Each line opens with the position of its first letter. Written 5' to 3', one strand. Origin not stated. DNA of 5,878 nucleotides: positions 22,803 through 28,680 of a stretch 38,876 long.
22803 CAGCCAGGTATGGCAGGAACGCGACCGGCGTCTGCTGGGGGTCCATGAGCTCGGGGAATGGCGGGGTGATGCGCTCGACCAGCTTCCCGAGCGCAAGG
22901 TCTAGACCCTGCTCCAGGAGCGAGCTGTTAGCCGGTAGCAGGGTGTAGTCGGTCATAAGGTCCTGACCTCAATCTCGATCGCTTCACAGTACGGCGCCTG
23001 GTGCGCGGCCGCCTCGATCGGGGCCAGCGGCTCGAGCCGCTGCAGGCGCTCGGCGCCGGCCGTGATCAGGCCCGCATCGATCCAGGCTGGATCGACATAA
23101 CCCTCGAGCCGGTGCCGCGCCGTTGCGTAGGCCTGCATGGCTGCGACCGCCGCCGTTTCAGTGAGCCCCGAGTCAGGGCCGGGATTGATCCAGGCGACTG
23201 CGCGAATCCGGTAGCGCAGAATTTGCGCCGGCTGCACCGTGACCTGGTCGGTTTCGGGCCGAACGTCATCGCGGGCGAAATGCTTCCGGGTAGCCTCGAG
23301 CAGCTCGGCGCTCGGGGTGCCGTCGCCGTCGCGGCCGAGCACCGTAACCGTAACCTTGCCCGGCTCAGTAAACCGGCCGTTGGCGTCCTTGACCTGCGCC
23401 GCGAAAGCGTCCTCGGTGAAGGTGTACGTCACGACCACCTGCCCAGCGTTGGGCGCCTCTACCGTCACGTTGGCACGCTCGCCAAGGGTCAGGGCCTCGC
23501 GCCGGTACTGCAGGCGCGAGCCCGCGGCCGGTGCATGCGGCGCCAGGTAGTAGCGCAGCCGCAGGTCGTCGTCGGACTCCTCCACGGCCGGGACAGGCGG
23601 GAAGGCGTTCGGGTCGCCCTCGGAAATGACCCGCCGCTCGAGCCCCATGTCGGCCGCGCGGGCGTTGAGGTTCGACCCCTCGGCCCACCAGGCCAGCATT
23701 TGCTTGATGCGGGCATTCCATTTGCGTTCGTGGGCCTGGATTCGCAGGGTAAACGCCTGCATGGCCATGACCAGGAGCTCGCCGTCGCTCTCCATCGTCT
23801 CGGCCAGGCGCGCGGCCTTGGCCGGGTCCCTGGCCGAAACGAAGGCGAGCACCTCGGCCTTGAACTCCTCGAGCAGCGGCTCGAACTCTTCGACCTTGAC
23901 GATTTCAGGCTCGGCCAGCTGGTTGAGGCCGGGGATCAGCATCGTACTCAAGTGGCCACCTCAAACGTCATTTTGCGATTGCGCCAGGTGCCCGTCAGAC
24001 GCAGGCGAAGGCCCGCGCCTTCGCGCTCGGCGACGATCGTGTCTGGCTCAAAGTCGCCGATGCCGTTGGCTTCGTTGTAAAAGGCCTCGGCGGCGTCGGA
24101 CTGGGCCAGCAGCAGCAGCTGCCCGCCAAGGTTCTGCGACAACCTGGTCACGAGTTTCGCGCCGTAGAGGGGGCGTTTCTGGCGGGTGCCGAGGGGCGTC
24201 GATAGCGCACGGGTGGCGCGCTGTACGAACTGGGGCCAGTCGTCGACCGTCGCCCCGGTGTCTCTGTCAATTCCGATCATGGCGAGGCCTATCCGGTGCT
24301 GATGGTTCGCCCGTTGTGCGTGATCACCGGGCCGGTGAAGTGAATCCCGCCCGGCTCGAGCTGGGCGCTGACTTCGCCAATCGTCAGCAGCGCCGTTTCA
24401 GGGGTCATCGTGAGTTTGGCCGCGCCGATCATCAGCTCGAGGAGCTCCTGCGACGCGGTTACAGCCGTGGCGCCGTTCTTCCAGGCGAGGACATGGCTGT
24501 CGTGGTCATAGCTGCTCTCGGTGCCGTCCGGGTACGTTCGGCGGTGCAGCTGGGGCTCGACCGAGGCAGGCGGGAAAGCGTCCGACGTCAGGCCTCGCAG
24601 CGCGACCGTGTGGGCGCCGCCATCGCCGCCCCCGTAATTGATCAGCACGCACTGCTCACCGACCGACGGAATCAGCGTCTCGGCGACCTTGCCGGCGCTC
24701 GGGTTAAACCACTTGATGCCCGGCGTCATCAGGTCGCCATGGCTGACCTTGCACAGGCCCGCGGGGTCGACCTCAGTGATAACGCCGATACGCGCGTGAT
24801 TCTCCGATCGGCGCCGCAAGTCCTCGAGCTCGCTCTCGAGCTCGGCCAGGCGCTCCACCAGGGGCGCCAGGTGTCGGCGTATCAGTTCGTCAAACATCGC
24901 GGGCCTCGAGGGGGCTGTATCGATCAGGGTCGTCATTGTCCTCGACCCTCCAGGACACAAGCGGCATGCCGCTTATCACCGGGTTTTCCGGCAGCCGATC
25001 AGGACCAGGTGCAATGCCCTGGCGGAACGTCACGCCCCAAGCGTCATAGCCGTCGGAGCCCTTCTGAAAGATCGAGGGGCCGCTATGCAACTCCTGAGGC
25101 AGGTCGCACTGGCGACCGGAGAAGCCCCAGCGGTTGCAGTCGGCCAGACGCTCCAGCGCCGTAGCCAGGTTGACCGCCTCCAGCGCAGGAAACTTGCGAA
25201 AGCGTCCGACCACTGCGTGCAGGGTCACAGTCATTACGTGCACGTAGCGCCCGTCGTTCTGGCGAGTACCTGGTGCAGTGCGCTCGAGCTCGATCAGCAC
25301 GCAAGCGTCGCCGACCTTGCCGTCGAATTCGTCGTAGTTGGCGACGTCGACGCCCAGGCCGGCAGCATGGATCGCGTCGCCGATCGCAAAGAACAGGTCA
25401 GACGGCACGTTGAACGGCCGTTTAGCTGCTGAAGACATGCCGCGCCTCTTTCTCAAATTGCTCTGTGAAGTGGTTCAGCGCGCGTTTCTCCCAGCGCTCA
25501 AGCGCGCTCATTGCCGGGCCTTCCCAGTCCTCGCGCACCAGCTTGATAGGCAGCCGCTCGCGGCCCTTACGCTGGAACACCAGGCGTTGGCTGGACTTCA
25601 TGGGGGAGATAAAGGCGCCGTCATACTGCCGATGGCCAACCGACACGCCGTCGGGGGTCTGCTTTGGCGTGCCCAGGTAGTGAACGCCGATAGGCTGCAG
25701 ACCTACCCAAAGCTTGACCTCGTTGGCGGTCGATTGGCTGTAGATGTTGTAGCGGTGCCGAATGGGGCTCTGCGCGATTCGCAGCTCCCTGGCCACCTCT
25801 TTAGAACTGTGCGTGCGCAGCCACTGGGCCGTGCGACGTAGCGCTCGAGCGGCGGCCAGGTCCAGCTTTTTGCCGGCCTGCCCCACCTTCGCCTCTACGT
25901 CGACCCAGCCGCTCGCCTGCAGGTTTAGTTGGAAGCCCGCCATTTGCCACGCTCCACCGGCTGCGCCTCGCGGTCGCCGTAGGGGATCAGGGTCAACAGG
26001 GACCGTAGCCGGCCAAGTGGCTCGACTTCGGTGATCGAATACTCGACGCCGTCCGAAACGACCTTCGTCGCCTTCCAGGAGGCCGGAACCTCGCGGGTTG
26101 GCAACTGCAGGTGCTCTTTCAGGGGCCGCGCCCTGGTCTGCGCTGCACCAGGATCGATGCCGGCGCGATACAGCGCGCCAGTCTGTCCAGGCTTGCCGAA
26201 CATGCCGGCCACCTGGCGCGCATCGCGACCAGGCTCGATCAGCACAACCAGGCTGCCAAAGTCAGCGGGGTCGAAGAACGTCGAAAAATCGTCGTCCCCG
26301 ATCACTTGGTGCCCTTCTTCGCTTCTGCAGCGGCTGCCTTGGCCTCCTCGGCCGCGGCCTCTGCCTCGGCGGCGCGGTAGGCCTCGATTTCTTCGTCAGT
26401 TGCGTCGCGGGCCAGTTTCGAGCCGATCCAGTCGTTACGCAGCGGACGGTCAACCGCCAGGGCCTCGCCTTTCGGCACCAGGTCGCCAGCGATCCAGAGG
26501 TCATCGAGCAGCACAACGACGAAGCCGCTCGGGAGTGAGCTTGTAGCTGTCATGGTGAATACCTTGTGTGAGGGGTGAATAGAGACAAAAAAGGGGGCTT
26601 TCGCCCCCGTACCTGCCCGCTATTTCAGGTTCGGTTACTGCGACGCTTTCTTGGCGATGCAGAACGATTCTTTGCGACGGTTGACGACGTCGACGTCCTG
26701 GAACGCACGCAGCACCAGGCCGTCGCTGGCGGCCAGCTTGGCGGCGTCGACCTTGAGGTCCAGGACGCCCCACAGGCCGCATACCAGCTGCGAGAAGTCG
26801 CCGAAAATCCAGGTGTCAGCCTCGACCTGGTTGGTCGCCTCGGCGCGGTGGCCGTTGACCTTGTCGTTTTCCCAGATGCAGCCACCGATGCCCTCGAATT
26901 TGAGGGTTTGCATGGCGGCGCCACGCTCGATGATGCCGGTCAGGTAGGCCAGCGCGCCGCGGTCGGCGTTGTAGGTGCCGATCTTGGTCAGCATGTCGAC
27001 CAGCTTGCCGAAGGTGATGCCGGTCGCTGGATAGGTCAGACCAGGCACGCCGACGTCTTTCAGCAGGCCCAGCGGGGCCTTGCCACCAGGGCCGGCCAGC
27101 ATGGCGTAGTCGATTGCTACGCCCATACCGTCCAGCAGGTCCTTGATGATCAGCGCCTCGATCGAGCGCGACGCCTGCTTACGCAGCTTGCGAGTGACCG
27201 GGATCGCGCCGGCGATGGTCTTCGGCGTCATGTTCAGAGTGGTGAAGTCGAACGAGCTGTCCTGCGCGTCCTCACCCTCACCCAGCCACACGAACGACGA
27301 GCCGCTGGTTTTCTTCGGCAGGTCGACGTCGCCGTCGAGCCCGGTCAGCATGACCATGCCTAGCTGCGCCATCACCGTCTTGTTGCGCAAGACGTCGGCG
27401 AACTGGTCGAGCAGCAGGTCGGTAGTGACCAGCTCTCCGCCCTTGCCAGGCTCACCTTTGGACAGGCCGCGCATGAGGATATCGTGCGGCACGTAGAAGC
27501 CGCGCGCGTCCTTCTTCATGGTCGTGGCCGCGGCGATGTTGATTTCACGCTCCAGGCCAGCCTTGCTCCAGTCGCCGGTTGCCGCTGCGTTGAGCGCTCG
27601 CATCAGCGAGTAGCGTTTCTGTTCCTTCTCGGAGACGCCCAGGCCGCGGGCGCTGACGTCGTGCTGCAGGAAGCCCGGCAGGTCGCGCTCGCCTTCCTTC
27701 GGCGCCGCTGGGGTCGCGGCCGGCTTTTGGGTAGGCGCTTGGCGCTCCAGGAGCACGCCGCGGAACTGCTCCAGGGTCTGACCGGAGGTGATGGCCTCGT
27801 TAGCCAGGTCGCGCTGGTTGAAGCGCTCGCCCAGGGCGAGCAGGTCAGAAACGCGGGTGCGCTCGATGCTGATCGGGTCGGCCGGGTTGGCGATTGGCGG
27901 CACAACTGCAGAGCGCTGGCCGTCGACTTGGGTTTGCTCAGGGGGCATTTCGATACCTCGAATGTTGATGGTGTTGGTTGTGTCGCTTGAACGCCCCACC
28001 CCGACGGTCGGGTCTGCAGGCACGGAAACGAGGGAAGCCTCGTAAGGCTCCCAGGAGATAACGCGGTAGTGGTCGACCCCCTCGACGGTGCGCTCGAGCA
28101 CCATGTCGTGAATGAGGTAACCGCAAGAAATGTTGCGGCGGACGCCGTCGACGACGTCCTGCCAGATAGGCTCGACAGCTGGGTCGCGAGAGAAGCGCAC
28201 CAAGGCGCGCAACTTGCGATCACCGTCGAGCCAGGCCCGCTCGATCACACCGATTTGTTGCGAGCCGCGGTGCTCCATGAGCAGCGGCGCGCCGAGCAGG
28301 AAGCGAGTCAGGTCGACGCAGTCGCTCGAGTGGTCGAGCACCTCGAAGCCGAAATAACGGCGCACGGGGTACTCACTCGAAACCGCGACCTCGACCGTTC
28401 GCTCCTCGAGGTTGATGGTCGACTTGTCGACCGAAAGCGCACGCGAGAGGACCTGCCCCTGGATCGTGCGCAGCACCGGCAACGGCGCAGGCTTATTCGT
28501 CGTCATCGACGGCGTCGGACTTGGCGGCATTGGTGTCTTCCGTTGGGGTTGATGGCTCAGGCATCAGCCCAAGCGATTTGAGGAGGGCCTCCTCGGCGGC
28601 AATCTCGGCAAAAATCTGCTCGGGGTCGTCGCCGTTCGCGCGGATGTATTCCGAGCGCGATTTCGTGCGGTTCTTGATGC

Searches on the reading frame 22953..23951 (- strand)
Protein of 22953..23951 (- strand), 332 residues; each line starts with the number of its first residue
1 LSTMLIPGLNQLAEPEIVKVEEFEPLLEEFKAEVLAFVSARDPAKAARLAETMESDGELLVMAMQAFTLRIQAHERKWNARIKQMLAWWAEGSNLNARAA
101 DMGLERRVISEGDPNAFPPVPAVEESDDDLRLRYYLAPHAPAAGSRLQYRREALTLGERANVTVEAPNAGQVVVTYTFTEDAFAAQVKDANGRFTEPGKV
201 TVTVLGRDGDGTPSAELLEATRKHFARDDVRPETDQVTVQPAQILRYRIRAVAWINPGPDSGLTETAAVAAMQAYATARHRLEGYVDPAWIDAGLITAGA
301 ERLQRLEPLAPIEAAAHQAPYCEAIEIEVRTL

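Call 74: search_protein_families(library=pfam, proteins=[window:22953-23951:-], max_evalue=0.001)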
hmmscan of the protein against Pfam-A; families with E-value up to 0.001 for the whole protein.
window:22953-23951:- (332 aa): 1 family
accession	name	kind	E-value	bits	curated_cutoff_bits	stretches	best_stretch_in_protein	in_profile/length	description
PF04865.19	Baseplate_J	-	7.8e-17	61.8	21.1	1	124-285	112-246/255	Baseplate J-like protein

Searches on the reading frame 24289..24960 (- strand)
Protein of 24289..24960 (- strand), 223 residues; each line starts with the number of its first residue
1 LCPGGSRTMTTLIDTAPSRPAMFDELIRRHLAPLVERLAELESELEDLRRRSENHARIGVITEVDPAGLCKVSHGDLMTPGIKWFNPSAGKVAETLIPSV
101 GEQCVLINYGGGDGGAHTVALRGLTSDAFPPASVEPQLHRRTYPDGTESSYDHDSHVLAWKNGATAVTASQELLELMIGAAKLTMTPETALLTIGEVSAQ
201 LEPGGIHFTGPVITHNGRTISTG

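Call 74: search_protein_families(library=pfam, proteins=[window:24289-24960:-], max_evalue=0.001)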
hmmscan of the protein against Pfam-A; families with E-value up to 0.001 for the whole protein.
window:24289-24960:- (223 aa): 1 family
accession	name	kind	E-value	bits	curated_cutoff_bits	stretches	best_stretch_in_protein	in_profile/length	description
PF04717.18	Phage_base_V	-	5.7e-07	30.2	23.8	1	58-111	2-63/75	Type VI secretion system/phage-baseplate injector OB domain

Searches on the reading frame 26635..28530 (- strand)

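Call 74: search_protein_families(library=pfam, proteins=[window:26635-28530:-], max_evalue=0.001)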
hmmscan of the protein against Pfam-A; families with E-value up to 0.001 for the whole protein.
window:26635-28530:- (631 aa): 1 family
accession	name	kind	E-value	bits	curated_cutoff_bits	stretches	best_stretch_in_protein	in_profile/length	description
PF05065.19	Phage_capsid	-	1.4e-24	87.4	24.2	1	365-627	2-279/280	Phage capsid family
